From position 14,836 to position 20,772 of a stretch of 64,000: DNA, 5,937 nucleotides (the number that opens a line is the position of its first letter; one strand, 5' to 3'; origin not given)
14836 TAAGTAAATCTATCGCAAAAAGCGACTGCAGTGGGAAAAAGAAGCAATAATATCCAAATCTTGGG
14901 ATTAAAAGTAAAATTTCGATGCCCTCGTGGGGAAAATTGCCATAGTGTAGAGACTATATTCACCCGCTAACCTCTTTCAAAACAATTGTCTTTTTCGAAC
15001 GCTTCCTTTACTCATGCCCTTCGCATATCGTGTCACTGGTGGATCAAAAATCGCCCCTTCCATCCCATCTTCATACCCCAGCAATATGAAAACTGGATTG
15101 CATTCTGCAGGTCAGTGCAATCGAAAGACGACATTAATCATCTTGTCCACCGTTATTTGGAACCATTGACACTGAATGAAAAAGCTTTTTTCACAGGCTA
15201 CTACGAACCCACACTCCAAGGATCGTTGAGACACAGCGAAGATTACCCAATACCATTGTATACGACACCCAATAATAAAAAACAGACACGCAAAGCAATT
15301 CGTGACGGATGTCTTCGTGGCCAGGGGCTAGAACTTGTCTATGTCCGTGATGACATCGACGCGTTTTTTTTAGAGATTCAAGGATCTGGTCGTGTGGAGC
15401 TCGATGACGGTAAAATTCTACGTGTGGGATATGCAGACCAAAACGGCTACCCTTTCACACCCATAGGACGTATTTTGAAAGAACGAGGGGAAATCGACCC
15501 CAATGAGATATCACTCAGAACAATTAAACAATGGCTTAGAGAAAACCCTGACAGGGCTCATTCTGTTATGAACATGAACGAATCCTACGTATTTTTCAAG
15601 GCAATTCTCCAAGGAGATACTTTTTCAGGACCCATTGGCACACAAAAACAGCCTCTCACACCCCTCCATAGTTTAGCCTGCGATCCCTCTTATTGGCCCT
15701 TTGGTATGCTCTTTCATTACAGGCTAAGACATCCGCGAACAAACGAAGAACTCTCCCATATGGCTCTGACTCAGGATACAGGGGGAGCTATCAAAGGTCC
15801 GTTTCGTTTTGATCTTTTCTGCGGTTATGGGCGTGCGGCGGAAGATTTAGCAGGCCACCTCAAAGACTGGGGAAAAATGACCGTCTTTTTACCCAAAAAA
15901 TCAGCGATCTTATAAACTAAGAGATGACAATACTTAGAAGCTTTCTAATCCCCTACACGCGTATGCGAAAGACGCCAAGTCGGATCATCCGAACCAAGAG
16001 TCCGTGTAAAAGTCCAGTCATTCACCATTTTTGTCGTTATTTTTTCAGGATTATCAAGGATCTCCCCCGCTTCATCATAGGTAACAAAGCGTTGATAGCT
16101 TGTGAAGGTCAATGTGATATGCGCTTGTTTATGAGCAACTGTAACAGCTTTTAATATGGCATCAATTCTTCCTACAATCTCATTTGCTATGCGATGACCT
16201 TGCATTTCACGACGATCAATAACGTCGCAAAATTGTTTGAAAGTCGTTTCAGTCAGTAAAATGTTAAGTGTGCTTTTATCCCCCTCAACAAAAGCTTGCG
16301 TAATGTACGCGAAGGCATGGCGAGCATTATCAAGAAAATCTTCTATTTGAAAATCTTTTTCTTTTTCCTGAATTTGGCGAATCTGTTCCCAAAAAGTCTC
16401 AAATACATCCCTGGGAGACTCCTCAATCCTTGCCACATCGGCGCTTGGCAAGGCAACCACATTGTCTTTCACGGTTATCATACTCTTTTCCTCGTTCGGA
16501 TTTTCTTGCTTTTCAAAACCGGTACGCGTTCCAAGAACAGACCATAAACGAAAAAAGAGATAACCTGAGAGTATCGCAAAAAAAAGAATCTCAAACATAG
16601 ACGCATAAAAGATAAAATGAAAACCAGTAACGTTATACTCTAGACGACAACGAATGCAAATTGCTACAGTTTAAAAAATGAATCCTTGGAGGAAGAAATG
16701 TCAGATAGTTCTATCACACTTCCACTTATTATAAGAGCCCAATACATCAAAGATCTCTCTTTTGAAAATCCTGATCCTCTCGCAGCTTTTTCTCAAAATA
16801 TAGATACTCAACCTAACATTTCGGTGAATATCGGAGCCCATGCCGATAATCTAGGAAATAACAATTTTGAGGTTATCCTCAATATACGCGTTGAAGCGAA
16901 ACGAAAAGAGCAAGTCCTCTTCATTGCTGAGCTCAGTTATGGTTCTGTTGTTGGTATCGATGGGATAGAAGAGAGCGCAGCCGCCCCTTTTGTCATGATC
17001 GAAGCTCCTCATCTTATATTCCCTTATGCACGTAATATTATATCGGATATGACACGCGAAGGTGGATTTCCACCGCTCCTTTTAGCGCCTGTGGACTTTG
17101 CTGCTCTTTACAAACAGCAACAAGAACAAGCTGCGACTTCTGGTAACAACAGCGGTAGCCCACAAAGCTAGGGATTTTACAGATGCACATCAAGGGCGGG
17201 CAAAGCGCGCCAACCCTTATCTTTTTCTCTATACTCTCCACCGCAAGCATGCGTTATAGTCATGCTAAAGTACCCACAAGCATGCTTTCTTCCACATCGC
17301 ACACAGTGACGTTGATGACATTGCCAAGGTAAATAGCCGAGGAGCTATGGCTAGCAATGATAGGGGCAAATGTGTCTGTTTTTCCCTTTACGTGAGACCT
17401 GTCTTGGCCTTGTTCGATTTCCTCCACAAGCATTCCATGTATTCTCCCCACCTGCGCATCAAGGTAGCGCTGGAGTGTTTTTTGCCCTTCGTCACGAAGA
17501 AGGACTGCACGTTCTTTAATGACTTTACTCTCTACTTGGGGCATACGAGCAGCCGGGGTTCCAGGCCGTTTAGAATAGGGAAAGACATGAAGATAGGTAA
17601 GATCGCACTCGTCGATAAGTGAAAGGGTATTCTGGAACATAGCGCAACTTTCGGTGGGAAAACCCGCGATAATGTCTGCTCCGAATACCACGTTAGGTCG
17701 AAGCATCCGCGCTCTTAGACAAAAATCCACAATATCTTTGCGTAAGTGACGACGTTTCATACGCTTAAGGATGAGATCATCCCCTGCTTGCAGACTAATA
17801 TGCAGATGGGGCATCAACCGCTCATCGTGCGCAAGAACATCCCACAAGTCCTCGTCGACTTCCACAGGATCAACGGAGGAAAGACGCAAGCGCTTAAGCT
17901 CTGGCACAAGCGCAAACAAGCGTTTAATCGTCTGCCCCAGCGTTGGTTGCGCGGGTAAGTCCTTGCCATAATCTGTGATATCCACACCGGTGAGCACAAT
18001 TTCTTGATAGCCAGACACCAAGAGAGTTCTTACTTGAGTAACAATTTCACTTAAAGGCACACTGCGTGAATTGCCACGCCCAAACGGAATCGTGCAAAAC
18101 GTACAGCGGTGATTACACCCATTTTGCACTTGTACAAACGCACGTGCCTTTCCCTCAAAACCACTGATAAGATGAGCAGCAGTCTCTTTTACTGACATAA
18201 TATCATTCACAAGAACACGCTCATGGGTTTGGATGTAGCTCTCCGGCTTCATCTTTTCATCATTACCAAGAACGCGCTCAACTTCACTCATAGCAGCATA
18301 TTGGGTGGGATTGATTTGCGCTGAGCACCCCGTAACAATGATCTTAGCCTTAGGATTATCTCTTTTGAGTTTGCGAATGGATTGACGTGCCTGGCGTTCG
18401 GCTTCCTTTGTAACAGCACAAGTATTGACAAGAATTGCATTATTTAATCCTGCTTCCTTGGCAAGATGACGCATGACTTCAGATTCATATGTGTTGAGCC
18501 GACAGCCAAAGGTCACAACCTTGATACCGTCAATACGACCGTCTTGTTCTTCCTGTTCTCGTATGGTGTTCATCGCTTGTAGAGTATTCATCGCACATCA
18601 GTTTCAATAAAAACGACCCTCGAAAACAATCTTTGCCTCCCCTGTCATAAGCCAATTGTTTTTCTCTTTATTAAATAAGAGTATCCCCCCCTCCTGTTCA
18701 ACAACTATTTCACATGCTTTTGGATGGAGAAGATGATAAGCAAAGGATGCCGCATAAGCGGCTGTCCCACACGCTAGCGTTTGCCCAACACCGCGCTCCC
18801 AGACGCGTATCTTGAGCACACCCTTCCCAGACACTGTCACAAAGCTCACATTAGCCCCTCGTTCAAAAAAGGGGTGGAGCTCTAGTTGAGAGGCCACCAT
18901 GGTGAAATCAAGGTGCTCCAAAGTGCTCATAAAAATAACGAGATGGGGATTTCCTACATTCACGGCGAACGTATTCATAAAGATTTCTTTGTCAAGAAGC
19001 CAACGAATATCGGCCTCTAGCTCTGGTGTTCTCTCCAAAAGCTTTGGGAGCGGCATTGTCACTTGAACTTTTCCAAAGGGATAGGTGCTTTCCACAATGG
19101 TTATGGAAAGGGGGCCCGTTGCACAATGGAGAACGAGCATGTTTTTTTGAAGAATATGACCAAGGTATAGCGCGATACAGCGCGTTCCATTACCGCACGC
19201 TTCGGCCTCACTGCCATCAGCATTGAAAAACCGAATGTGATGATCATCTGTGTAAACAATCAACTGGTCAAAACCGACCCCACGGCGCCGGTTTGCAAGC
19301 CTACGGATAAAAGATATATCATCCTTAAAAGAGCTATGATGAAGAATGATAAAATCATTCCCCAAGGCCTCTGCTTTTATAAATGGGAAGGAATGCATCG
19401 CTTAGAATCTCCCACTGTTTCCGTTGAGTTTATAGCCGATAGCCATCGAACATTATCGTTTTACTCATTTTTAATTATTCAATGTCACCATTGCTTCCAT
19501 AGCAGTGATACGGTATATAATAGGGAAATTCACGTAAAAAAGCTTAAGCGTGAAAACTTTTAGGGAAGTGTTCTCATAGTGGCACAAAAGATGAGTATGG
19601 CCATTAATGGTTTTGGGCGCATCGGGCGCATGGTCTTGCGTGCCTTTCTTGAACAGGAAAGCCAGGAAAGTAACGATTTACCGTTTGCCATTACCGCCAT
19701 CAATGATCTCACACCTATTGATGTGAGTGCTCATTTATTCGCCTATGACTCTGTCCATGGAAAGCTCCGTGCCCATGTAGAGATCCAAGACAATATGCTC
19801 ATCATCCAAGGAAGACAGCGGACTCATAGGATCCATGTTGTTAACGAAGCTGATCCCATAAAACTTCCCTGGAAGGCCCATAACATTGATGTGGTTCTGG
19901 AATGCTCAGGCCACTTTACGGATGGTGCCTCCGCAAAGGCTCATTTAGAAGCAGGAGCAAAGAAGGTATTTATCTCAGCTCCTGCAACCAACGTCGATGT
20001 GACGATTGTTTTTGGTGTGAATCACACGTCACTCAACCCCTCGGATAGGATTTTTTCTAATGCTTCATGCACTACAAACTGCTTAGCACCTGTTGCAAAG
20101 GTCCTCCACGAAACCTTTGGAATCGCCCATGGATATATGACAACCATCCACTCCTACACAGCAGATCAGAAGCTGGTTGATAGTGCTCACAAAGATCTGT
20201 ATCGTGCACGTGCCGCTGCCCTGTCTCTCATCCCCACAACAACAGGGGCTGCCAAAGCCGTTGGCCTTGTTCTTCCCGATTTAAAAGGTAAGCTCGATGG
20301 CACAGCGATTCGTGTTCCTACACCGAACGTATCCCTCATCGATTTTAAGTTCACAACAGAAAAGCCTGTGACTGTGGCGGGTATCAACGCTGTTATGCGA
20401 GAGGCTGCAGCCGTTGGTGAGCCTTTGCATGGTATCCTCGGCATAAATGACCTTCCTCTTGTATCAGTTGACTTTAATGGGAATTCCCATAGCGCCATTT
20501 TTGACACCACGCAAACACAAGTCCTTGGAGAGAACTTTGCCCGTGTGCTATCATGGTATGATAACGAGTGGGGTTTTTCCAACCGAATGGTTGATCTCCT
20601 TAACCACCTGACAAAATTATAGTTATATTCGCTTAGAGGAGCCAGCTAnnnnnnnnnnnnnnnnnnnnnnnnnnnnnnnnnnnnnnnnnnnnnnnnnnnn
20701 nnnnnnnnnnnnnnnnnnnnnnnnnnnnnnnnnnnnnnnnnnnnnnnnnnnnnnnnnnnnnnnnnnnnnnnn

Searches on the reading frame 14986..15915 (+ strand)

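Call 70: search_protein_families(library=pfam, proteins=[window:14986-15915:+], max_evalue=0.0001)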
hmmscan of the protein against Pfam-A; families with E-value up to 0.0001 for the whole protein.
window:14986-15915:+ (309 aa): 2 families
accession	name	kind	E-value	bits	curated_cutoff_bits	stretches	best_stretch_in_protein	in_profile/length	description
PF03562.22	MltA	-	1.9e-48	165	24.3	1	68-205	1-163/163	MltA specific insert domain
PF06725.17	3D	-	1.9e-17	63.6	23.8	1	229-301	2-71/72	3D domain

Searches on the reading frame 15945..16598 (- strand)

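Call 70: search_protein_families(library=pfam, proteins=[window:15945-16598:-], max_evalue=0.0001)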
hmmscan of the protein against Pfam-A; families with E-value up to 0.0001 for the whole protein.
window:15945-16598:- (217 aa): 1 family
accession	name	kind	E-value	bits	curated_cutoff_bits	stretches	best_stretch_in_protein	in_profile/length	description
PF04280.21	Tim44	-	2.1e-31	109.5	29.6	1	71-213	3-145/147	Tim44-like domain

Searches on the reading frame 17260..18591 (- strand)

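Call 10: search_protein_families(library=pfam, proteins=[window:17260-18591:-], max_evalue=0.00001)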
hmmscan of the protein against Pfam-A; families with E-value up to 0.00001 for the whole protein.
window:17260-18591:- (443 aa): 2 families
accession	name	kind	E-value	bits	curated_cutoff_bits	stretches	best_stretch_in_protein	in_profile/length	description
PF04055.27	Radical_SAM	-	6.1e-21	75.7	29.5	1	154-325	2-165/166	Radical SAM superfamily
PF00919.26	UPF0004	-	3.4e-18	65.9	27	1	24-107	3-96/98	Uncharacterized protein family UPF0004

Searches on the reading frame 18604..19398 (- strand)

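Call 70: search_protein_families(library=pfam, proteins=[window:18604-19398:-], max_evalue=0.0001)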
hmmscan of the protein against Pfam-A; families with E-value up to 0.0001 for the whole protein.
window:18604-19398:- (264 aa): 1 family
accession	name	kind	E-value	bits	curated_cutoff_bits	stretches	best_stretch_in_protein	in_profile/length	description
PF01678.24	DAP_epimerase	-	2.4e-42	144.2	34.7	2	144-258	1-121/121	Diaminopimelate epimerase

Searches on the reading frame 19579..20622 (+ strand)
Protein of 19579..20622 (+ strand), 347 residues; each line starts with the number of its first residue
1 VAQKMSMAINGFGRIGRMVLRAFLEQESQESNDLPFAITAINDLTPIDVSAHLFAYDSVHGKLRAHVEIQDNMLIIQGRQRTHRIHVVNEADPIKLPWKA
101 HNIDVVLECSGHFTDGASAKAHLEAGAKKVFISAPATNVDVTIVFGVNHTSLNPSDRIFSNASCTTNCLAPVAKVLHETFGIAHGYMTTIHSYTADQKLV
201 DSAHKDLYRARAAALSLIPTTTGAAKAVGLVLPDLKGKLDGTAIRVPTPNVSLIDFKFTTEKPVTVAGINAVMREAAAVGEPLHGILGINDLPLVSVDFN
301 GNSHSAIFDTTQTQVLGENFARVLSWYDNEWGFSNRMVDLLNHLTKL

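Call 70: search_protein_families(library=pfam, proteins=[window:19579-20622:+], max_evalue=0.0001)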
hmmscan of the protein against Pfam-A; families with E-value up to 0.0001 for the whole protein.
window:19579-20622:+ (347 aa): 2 families
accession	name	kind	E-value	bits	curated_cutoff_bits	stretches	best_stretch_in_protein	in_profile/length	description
PF02800.25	Gp_dh_C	-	2.8e-63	212.7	24.4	1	169-327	1-158/158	Glyceraldehyde 3-phosphate dehydrogenase, C-terminal domain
PF00044.30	Gp_dh_N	-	2.6e-31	108.3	31.7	1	6-115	2-100/101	Glyceraldehyde 3-phosphate dehydrogenase, NAD binding domain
